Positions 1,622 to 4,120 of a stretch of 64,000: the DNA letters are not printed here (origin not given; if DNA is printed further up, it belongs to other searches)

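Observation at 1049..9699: PrkA-YeaH-SpoVR cluster carries an extra, divergent PrkA paralog in tandem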

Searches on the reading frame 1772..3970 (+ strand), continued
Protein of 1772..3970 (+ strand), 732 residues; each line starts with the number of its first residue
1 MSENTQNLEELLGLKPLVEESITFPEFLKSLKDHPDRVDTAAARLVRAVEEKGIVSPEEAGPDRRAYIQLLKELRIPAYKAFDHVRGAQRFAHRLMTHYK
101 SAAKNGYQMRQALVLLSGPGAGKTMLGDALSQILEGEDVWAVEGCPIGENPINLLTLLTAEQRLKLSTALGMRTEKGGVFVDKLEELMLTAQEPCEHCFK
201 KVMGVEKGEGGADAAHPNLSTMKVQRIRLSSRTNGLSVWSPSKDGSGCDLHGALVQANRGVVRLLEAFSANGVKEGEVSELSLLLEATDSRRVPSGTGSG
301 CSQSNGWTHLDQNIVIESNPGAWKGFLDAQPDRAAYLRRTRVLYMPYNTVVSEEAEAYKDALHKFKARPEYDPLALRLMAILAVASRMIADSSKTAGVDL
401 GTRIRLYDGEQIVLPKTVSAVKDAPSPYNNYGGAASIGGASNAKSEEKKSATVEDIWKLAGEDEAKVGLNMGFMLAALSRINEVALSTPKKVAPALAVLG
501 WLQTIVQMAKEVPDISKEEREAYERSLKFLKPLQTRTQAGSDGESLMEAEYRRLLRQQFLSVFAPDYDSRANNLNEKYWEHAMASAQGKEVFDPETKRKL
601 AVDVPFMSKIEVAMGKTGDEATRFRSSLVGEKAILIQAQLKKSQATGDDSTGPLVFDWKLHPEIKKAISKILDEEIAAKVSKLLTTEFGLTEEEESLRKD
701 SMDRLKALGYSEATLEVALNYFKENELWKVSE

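Call 46: list_cluster_members(proteins=[P0036, P0037, P0038, P0039, P0040, P0042, P0035, P0034, P0030, P0023])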
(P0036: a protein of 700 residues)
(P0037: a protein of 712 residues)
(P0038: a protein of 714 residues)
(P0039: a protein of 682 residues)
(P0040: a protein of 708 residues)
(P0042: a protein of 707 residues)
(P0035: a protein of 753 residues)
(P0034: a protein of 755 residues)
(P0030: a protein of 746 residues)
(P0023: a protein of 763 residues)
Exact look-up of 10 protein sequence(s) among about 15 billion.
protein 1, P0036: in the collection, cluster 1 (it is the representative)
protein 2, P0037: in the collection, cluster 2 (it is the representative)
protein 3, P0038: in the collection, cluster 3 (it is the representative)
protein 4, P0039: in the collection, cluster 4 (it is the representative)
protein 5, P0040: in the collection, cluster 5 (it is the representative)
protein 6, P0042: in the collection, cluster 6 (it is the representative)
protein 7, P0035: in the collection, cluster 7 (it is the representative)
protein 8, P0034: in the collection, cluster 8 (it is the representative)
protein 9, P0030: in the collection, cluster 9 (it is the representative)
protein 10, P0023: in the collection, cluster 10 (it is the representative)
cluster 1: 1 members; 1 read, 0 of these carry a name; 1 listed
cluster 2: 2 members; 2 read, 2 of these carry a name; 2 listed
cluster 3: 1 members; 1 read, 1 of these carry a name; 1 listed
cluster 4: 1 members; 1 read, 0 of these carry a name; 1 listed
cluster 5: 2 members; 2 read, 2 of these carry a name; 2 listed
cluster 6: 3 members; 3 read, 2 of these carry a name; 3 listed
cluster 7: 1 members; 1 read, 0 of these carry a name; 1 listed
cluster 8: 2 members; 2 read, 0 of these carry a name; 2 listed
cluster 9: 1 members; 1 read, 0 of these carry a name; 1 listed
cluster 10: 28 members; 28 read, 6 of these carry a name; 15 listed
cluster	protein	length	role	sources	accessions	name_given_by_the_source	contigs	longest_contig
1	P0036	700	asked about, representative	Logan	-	-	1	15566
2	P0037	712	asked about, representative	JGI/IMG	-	predicted Ser/Thr protein kinase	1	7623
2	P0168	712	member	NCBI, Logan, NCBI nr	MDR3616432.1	MAG: hypothetical protein P4L53_22920 [Candidatus Obscuribacterales bacterium] | hypothetical protein [Candidatus Obscuribacterales bacterium]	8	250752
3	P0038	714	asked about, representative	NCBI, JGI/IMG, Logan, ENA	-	predicted Ser/Thr protein kinase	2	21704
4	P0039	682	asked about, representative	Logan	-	-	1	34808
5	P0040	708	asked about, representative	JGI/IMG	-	predicted Ser/Thr protein kinase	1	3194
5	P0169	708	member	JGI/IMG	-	predicted Ser/Thr protein kinase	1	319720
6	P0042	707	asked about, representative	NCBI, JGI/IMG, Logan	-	predicted Ser/Thr protein kinase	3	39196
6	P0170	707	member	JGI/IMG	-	predicted Ser/Thr protein kinase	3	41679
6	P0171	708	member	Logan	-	-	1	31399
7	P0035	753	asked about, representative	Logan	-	-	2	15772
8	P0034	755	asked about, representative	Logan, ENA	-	-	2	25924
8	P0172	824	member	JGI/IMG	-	-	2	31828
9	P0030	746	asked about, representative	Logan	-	-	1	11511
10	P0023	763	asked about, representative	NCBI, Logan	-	-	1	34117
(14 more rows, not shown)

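Call 47: predict_structure(alignment_id=A1)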
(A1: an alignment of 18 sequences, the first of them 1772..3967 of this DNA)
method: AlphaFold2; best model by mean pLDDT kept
length: 732 residues; sequences in the alignment: 18
mean_pLDDT: 64.3   pTM: 0.47
mean pLDDT of the five models: 64.3, 63.7, 63.3, 60.3, 58.8
residues with pLDDT >= 90: 1; 70-90: 363; 50-70: 174; < 50: 194
segments of 3 or more residues with pLDDT < 50: 1-15, 105-124, 207-213, 234-327, 339-352, 415-451, 650-652
pLDDT, mean of each block of 10 residues (from residue 1): 42 56 86 79 74 83 73 74 62 60 47 39 50 72 72 83 84 76 77 73 58 59 77 43 35 36 36 40 33 29 26 31 46 50 38 53 66 87 79 61 68 47 37 31 36 60 69 74 77 88 85 79 86 64 76 85 79 83 79 73 82 77 74 67 58 61 76 80 74 83 84 86 80 47
secondary structure, 60 per line:
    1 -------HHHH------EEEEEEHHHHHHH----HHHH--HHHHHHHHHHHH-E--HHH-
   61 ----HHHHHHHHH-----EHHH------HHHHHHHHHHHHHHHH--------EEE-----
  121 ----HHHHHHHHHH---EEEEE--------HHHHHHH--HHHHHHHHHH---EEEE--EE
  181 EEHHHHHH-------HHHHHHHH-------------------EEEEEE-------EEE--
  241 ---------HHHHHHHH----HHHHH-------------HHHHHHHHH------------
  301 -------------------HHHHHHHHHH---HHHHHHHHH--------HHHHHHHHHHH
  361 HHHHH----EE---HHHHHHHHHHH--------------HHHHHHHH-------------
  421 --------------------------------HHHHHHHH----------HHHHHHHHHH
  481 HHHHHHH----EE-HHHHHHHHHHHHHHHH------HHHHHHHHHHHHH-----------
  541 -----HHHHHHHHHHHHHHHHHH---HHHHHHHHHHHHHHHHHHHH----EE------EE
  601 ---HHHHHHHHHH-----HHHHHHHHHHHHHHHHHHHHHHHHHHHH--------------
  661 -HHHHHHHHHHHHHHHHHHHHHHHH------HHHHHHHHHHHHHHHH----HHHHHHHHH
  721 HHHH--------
elements in order (helices of 4 or more, strands of 3 or more residues): H8-11 E18-23 H24-30 H35-38 H41-52 H65-73 H89-104 E113-115 H125-134 E138-142 H151-157 H160-169 E173-176 E179-182 H183-188 H196-203 E223-228 E236-238 H250-257 H262-266 H280-288 H320-329 H333-341 H350-365 H375-385 H400-407 H453-460 H471-487 H495-510 H517-529 H546-563 H567-586 H604-613 H619-646 H662-685 H692-707 H712-724

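Call 60: list_cluster_members(proteins=[P0153, P0068, P0073, P0131, P0125, P0089, P0065, P0123, P0138, P0046])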
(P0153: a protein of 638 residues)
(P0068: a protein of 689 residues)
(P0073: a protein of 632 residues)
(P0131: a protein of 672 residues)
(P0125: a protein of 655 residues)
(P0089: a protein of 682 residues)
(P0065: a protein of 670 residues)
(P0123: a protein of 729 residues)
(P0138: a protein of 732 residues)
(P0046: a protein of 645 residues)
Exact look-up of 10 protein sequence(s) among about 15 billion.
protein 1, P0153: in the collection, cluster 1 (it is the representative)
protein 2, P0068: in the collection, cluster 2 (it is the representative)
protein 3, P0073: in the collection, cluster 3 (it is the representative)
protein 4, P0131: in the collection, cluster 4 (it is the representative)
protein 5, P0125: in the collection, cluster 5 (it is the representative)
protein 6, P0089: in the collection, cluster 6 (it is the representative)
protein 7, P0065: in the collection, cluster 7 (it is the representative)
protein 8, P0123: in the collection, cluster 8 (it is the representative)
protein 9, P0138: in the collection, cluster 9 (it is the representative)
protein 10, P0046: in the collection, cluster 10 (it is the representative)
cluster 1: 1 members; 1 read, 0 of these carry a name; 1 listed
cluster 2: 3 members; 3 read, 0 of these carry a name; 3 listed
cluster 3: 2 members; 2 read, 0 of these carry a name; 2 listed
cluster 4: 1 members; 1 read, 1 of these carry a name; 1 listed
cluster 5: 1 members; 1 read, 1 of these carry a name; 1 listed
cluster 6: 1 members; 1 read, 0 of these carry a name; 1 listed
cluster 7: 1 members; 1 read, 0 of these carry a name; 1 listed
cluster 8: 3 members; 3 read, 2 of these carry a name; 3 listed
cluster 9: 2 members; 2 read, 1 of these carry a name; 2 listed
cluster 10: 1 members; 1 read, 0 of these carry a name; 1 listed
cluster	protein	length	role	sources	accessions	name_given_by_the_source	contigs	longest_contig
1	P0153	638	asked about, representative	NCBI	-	-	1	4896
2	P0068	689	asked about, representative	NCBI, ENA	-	-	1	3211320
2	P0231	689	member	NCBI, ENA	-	-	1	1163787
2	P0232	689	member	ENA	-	-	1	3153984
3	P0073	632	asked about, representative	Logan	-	-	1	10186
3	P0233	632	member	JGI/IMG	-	-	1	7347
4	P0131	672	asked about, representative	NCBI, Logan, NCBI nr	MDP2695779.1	MAG: AAA family ATPase [bacterium] | AAA family ATPase [bacterium]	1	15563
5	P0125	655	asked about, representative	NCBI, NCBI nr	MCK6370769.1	MAG: serine protein kinase [Gammaproteobacteria bacterium] | serine protein kinase [Gammaproteobacteria bacterium]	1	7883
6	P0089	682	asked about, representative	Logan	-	-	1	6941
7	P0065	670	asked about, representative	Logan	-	-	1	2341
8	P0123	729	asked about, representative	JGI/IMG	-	serine protein kinase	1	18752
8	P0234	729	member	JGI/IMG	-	serine protein kinase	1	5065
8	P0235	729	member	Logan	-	-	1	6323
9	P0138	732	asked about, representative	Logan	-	-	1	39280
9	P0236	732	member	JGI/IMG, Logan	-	predicted Ser/Thr protein kinase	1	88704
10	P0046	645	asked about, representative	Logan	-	-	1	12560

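Call 74: predict_structure(alignment_id=A2)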
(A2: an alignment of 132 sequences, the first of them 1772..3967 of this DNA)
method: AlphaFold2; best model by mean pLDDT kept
length: 732 residues; sequences in the alignment: 132
mean_pLDDT: 91.5   pTM: 0.90
mean pLDDT of the five models: 91.5, 91.1, 90.7, 90.4, 90.3
residues with pLDDT >= 90: 596; 70-90: 71; 50-70: 50; < 50: 15
segments of 3 or more residues with pLDDT < 50: 428-439
pLDDT, mean of each block of 10 residues (from residue 1): 67 94 98 98 98 97 96 96 97 97 97 96 97 97 96 98 98 97 97 95 78 80 97 95 84 96 91 66 94 78 78 97 93 95 97 98 98 98 97 91 96 75 55 45 60 91 95 98 98 98 98 96 97 86 92 96 96 96 96 94 97 95 94 91 83 87 93 95 95 97 97 98 93 64
secondary structure, 60 per line:
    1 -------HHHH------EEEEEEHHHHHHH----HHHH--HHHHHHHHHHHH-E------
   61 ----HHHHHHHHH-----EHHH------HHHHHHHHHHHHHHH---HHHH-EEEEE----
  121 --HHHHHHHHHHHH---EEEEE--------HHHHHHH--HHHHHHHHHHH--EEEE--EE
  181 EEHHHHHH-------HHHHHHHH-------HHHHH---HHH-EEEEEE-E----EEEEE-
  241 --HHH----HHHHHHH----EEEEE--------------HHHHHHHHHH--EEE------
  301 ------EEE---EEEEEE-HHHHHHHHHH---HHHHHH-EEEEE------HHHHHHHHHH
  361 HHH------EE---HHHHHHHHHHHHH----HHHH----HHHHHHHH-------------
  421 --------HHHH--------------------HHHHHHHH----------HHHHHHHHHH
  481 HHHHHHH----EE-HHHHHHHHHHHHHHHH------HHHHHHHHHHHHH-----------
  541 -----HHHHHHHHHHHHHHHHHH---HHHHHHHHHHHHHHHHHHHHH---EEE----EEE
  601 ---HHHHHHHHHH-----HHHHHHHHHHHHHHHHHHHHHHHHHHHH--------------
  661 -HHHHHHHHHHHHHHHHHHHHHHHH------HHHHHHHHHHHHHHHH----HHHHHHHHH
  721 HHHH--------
elements in order (helices of 4 or more, strands of 3 or more residues): H8-11 E18-23 H24-30 H35-38 H41-52 H65-73 H89-103 H107-110 E112-116 H123-134 E138-142 H151-157 H160-170 E173-176 E179-182 H183-188 H196-203 H211-215 E223-228 E235-239 H250-256 E261-265 H280-289 E292-294 E307-309 E313-318 H320-329 H333-338 E340-344 H351-363 H375-387 H392-395 H400-407 H429-432 H453-460 H471-487 H495-510 H517-529 H546-563 H567-587 E591-593 E598-600 H604-613 H619-646 H662-685 H692-707 H712-724

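Call 76: fold_search(model_id=the predicted structure, library=pdb)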
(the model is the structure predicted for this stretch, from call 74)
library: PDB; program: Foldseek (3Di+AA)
matches with E <= 10: 571; with E <= 0.001: 4
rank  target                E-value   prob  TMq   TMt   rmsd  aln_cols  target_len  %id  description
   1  3k1j_B                1.3e-04  1.00  0.26  0.32  12.2       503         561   14  Crystal structure of Lon protease from Thermococcus onnurineus NA1 (released 2010-09-22)
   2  7z8h                  2.4e-04  1.00  0.22  0.16  14.7       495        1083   12  Cytoplasmic dynein-1 motor domain AAA1, AAA2, and AAA3 subunits (released 2022-07-27)
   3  3k1j_A                2.7e-04  1.00  0.20  0.25  15.3       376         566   16  Crystal structure of Lon protease from Thermococcus onnurineus NA1 (released 2010-09-22)
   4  4zpx_A                7.3e-04  1.00  0.23  0.46  13.4       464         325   14  Crystal structure of Lon ATPase domain from Thermococcus onnurineus NA1 (released 2016-05-11)
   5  4zpx_B                1.8e-03  1.00  0.20  0.38  14.2       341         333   16  Crystal structure of Lon ATPase domain from Thermococcus onnurineus NA1 (released 2016-05-11)
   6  8dyv_A                2.0e-03  0.91  0.17  0.06  27.3       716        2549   12  Structure of human cytoplasmic dynein-1 bound to one Lis1 (released 2023-02-01)
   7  8efv_B                2.3e-03  1.00  0.20  0.43   7.8       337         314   13  Structure of single homo-hexameric Holliday junction ATP-dependent DNA helicase RuvB motor (released 2023-05-10)
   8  4ai6_A                3.6e-03  0.69  0.17  0.06  32.5       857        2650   12  Dynein Motor Domain - ADP complex (released 2012-03-14)
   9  8fdu_A                3.8e-03  1.00  0.22  0.17  16.0       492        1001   13  Engineered human dynein motor domain in the microtubule-unbound state with LIS1 complex in the buffer containing ATP-V (released 2023-06-21)
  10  9dld_A                3.9e-03  0.77  0.18  0.07  32.3       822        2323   11  CryoEM structures of yeast cytoplasmic dynein in the presence of ATP and Lis1. (released 2025-05-28)
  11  8pqw_A                4.3e-03  0.87  0.19  0.06  25.4       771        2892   11  Cytoplasmic dynein-1 motor domain bound to dynactin-p150glued and LIS1 (released 2024-03-27)
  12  9dj7_A                4.7e-03  0.60  0.16  0.06  29.9       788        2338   11  CryoEM structures of yeast cytoplasmic dynein in the presence of ATP and Lis1. (released 2025-05-28)
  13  7mi3                  5.2e-03  0.57  0.16  0.11  30.8       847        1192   13  Signal subtracted reconstruction of AAA2, AAA3, and AAA4 domains of dynein in the presence of a pyrazolo-pyrimidinone-ba (released 2021-05-26)
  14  7z8g                  5.4e-03  0.98  0.24  0.07  26.6       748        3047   12  Cytoplasmic dynein-1 motor domain (released 2022-07-27)
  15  9bm5                  5.7e-03  0.98  0.25  0.08  27.5       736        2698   12  State-6 of motor domain from full-length human dynein-1 in 5 mM ATP (released 2025-04-23)
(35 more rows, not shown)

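Call 82: search_protein_families(library=pfam, proteins=[L001:18116-18697:+, L001:18831-19337:+, L017:17070-17864:+, L017:17883-18419:+], max_evalue=0.1)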
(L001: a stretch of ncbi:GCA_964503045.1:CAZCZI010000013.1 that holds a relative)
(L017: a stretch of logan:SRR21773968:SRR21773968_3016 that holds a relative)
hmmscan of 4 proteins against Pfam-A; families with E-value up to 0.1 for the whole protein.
L001:18116-18697:+ (193 aa): 0 families

L001:18831-19337:+ (168 aa): 1 family
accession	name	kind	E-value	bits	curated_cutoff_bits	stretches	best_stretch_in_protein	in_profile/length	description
PF09394.16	Inhibitor_I42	-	1.5e-06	28.9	27.2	1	78-164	1-89/91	Chagasin family peptidase inhibitor I42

L017:17070-17864:+ (264 aa): 0 families

L017:17883-18419:+ (178 aa): 5 families
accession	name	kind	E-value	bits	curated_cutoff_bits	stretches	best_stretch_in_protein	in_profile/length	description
PF10235.14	Cript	-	0.0012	19.9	25.5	1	16-50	46-80/90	Microtubule-associated protein CRIPT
PF12773.13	DZR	-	0.009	16.6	27.3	0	18-51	1-35/45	Double zinc ribbon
PF10217.14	DUF2039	-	0.023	15.4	27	1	15-47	54-87/89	Uncharacterized conserved protein (DUF2039)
PF18912.6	DZR_2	-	0.033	14.4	27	1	17-50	9-46/56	Double zinc ribbon domain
PF07191.17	Zn_ribbon_6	-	0.035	14.5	25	1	2-48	2-47/67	Double zinc ribbon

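Call 105: find_homologous_proteins(query=P0046, max_evalue=1e-50)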
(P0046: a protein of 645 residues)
Query P0046 (645 aa): 7979 proteins with E <= 1e-50 among 8000 candidates; the best 120 are listed.
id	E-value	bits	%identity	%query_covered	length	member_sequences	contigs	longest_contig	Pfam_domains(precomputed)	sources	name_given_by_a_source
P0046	0.0e+0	1445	100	100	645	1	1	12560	PF06798.18,PF08298.18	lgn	-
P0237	0.0e+0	1280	86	100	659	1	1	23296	PF06798.18,PF08298.18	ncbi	-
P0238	0.0e+0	1277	87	99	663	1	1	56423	PF06798.18,PF08298.18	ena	-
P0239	0.0e+0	1272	86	100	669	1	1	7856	PF06798.18,PF08298.18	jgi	jgi:serine protein kinase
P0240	0.0e+0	1270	85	100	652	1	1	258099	PF06798.18,PF08298.18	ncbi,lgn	-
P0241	0.0e+0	1269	86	99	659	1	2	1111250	PF06798.18,PF08298.18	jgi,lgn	jgi:serine protein kinase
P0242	0.0e+0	1263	85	99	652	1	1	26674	PF06798.18,PF08298.18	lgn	-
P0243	0.0e+0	1256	85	99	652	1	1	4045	PF06798.18,PF08298.18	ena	-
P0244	0.0e+0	1255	86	100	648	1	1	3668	PF06798.18,PF08298.18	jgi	-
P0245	0.0e+0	1255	84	100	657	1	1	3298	PF06798.18,PF08298.18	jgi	jgi:serine protein kinase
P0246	0.0e+0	1253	84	99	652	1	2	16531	PF06798.18,PF08298.18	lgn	-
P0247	0.0e+0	1252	84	100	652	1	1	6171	PF06798.18,PF08298.18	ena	-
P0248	0.0e+0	1252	84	99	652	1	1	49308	PF06798.18,PF08298.18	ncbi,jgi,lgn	jgi:serine protein kinase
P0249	0.0e+0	1252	84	100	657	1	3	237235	PF06798.18,PF08298.18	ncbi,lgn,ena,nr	ncbi:MAG TPA: serine protein kinase [Oligoflexia bacterium]|nr:serine protein kinase [Oligoflexia ba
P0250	0.0e+0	1252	84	100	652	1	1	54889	PF06798.18,PF08298.18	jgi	jgi:serine protein kinase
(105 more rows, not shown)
